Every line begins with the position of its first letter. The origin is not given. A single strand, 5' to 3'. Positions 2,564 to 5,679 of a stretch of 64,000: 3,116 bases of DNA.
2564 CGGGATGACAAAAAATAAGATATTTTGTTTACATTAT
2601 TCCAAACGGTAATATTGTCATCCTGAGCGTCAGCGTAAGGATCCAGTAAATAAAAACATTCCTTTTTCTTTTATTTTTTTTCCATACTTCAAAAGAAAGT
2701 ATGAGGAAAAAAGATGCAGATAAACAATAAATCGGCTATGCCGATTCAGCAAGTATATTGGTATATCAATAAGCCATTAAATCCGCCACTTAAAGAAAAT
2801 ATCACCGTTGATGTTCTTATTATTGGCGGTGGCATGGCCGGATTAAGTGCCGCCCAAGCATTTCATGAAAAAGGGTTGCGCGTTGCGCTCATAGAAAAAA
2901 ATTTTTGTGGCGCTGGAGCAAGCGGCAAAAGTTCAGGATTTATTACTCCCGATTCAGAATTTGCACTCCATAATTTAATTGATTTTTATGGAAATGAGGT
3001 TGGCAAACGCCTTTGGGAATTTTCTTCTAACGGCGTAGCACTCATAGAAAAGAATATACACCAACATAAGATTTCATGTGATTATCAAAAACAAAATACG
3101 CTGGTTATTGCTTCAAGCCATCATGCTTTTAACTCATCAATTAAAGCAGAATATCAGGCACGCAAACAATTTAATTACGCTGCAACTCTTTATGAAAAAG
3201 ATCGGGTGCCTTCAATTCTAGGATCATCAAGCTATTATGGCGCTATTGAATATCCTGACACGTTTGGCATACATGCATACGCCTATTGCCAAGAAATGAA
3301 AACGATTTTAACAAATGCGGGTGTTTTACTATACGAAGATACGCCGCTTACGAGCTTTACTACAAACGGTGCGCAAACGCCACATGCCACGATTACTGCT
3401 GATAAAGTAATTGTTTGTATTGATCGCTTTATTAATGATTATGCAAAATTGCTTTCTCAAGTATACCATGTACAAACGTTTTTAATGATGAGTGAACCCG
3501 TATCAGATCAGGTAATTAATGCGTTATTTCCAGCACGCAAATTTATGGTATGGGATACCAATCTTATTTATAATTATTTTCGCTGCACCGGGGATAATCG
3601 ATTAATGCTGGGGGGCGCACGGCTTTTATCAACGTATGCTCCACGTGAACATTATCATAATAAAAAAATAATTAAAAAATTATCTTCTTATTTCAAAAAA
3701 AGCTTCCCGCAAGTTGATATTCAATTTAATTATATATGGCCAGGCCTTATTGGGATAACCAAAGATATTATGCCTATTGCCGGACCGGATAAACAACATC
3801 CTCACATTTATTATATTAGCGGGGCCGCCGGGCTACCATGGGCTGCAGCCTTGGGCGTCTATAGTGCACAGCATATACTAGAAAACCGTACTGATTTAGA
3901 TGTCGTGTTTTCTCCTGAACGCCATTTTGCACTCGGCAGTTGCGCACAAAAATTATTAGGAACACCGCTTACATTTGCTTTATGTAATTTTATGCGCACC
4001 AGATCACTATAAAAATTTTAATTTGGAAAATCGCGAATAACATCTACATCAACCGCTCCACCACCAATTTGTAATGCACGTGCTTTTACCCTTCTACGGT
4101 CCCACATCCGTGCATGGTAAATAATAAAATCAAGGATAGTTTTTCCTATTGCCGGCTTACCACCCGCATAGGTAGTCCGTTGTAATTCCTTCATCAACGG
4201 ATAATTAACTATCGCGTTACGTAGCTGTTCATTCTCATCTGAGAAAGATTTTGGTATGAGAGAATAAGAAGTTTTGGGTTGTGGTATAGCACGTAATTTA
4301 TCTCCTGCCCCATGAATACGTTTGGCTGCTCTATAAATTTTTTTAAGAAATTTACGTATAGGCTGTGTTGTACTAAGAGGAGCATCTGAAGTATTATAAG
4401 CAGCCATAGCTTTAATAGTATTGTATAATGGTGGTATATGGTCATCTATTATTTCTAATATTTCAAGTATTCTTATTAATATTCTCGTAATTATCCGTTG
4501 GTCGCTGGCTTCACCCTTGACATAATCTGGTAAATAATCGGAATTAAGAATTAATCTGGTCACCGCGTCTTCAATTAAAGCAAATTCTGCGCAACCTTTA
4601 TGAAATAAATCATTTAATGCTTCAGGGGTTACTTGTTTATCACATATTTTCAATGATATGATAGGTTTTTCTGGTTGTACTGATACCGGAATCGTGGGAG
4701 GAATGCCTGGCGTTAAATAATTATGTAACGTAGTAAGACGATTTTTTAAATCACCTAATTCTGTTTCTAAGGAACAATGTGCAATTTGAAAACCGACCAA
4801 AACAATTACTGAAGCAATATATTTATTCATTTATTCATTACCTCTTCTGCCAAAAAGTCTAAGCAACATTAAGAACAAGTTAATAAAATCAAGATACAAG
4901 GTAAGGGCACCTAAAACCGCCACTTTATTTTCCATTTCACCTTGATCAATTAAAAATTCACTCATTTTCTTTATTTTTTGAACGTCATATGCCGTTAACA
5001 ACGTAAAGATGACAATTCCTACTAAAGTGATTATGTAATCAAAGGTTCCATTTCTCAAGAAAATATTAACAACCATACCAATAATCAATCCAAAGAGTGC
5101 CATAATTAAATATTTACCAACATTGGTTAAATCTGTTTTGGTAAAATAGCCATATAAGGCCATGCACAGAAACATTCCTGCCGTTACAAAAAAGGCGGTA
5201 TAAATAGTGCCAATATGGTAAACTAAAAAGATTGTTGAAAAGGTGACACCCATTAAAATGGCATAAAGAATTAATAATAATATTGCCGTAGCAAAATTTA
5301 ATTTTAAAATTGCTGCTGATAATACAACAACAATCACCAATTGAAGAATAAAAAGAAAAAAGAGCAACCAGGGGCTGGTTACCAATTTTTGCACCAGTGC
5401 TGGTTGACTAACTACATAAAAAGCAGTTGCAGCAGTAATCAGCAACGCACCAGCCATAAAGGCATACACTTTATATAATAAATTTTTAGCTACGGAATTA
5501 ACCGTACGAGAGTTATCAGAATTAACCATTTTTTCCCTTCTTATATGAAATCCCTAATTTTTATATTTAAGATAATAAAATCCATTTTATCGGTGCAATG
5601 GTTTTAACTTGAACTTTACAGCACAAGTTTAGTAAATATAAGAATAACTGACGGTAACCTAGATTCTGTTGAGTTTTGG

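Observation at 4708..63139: Shared 17-residue motif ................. directly after the signal peptide of five secreted proteins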

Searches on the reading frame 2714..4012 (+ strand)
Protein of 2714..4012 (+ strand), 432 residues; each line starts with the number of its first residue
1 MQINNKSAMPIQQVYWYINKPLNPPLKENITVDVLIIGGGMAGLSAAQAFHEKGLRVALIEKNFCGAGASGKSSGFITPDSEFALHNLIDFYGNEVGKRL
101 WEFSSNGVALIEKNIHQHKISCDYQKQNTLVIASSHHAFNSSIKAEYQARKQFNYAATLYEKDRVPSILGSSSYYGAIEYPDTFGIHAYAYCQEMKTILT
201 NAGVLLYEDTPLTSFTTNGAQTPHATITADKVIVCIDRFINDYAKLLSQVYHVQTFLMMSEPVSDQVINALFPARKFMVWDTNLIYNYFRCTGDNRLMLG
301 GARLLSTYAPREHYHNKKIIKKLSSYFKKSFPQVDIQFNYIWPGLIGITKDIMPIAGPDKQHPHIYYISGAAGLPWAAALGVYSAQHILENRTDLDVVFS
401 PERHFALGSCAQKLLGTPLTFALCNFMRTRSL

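Call 40: search_protein_families(library=pfam, proteins=[window:2714-4012:+], max_evalue=0.01)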
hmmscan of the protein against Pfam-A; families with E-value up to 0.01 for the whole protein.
window:2714-4012:+ (432 aa): 12 families
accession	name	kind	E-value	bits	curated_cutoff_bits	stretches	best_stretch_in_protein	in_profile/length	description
PF01266.30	DAO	-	5.3e-46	158.2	27.9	1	33-381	1-345/353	FAD dependent oxidoreductase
PF00890.30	FAD_binding_2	-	1.7e-09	37.8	20.4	1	33-77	1-45/414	FAD binding domain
PF13450.12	NAD_binding_8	-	2.3e-07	31.5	21.9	1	36-66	1-33/68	NAD(P)-binding Rossmann-like domain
PF12831.13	FAD_oxidored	-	2.6e-06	27.4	27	1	33-69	1-38/416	FAD dependent oxidoreductase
PF07992.20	Pyr_redox_2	-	3.2e-06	27.2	26.1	1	33-68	2-39/291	Pyridine nucleotide-disulphide oxidoreductase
PF01946.23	Thi4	-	8.6e-06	25.6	26.2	1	27-69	13-57/235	Thi4 family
PF01494.25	FAD_binding_3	-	2.1e-05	24.3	22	1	32-62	2-32/349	FAD binding domain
PF03486.20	HI0933_like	-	0.00018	21.5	50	1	33-63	2-32/244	HI0933-like protein Rossmann domain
PF01134.28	GIDA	-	0.00018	21.1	22.1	1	33-64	1-32/391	Glucose inhibited division protein A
PF00070.33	Pyr_redox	-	0.00067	20.6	22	1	34-62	2-30/82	Pyridine nucleotide-disulphide oxidoreductase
PF05834.18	Lycopene_cycl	-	0.002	17.7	23.4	1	33-61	1-31/380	Lycopene cyclase protein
PF13738.12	Pyr_redox_3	-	0.0076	16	30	0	35-66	1-33/305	Pyridine nucleotide-disulphide oxidoreductase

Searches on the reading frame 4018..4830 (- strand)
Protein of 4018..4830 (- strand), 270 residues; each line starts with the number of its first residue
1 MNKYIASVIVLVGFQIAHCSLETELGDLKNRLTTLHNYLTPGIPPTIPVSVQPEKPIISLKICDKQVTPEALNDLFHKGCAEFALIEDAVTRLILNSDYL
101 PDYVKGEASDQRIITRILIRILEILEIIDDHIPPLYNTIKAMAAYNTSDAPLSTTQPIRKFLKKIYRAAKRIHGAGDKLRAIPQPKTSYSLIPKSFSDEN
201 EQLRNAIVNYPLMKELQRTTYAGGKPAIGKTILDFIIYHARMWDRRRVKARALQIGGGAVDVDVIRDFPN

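Call 8: search_protein_families(library=pfam, proteins=[window:4018-4830:-], max_evalue=1)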
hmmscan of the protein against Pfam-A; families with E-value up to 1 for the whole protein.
window:4018-4830:- (270 aa): 0 families

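Call 9: search_protein_families(library=ncbifam, proteins=[window:4018-4830:-], max_evalue=1)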
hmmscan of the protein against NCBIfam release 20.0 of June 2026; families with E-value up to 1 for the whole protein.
window:4018-4830:- (270 aa): 0 families
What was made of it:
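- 4018..4830 (-): Gene p1 (270 aa, orphan). Signal peptide residues 1-19 (..IAHC|S), heptad helix residues 21-39, Pro41, Pro-rich residues 41-56. No Pfam or NCBIfam match (calls 8, 9).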

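Call 10: list_cluster_members(proteins=[window:4018-4827:-, window:45058-45729:+, window:56967-57605:-, window:61212-62798:+, window:50697-52337:+])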
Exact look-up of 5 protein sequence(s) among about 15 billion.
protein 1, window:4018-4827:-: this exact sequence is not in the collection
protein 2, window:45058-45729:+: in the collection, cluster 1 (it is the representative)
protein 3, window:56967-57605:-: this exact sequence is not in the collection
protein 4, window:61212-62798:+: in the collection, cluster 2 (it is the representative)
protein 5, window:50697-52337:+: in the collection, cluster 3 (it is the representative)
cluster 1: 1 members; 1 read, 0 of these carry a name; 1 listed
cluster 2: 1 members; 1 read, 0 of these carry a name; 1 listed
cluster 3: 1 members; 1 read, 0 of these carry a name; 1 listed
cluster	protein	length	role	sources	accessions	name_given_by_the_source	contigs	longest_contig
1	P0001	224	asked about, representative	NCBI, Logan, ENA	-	-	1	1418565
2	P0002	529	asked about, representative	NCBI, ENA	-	-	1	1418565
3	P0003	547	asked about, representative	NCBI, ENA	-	-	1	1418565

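Call 11: find_encoding_contigs(protein=P0002, flank=10000, max_places=3)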
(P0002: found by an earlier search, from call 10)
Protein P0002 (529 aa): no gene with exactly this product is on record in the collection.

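Call 16: find_encoding_contigs(protein=P0001, flank=10000, max_places=4)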
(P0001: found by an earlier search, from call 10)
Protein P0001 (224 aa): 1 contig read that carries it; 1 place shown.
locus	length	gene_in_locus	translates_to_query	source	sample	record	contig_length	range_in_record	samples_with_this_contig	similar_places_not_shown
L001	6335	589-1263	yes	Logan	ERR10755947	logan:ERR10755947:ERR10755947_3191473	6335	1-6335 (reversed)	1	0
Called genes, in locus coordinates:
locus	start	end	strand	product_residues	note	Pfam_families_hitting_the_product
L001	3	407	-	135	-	?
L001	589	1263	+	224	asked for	-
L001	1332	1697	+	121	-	-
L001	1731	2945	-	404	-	PF11104:PilM_2 (faint), PF14450:FtsA (weak), PF02491:SHS2_FTSA, PF06723:MreB_Mbl, PF14450:FtsA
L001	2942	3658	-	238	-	-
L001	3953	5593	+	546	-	PF00149:Metallophos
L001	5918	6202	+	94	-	PF00166:Cpn10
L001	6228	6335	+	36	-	?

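Call 20: find_homologous_proteins(query=P0002, max_evalue=0.001)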
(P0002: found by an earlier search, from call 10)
Query P0002 (529 aa): 2 proteins with E <= 0.001 among 7021 candidates.
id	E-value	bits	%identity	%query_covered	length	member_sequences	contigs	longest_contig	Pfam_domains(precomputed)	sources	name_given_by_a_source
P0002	0.0e+0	1210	100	100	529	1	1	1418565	-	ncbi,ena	-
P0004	4.2e-128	447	44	100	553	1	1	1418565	-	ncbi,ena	-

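Call 25: find_encoding_contigs(protein=P0004, flank=10000, max_places=4)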
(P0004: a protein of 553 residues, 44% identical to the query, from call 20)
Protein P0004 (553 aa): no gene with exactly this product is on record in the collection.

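Call 37: find_homologous_proteins(query=window:4018-4827:-, max_evalue=1)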
Query window:4018-4827:- (269 aa): 1 proteins with E <= 1 among 498 candidates.
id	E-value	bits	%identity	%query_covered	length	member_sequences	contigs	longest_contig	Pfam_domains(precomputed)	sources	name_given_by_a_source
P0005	3.7e-175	599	100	100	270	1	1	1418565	-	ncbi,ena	-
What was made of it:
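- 4018..4830 (-): The only protein of its kind among 5.8 billion (call 37).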

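Call 43: predict_structure(protein=window:4018-4827:-)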
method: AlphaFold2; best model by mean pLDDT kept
length: 269 residues; sequences in the alignment: 1
mean_pLDDT: 40.6   pTM: 0.32
mean pLDDT of the five models: 40.6, 35.6, 33.4, 32.1, 30.9
residues with pLDDT >= 90: 0; 70-90: 0; 50-70: 27; < 50: 242
segments of 3 or more residues with pLDDT < 50: 1-116, 118-120, 137-158, 181-269
pLDDT, mean of each block of 10 residues (from residue 1): 28 32 43 43 33 29 36 43 46 43 44 48 51 50 42 45 51 51 38 37 43 40 40 42 36 34 32
secondary structure, 60 per line:
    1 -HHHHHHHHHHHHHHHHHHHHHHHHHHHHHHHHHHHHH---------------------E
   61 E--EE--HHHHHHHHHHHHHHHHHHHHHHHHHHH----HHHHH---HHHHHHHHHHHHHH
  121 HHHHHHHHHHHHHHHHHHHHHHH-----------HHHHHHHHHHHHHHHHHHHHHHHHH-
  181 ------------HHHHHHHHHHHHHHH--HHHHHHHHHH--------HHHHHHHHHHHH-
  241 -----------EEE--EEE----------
elements in order: H2-38 H68-94 H99-103 H107-143 H155-179 H193-207 H210-219 H228-239 E252-254 E257-259
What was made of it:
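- Tried and rejected: Single-sequence AlphaFold2 of p1 was unusable (pLDDT 40.6, call 43).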

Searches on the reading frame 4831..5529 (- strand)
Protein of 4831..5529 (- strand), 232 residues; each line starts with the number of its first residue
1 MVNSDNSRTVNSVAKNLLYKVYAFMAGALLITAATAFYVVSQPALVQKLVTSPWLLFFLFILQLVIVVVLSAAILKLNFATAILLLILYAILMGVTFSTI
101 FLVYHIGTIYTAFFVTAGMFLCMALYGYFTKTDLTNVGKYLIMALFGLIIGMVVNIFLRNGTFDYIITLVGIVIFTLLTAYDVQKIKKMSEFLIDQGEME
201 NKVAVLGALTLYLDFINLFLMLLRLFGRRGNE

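Call 40: search_protein_families(library=pfam, proteins=[window:4831-5529:-], max_evalue=0.01)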
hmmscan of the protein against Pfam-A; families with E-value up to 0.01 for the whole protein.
window:4831-5529:- (232 aa): 1 family
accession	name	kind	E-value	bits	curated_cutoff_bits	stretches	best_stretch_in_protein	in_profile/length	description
PF01027.25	Bax1-I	-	8.1e-52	176.4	34.1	1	16-226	2-207/207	Inhibitor of apoptosis-promoting Bax1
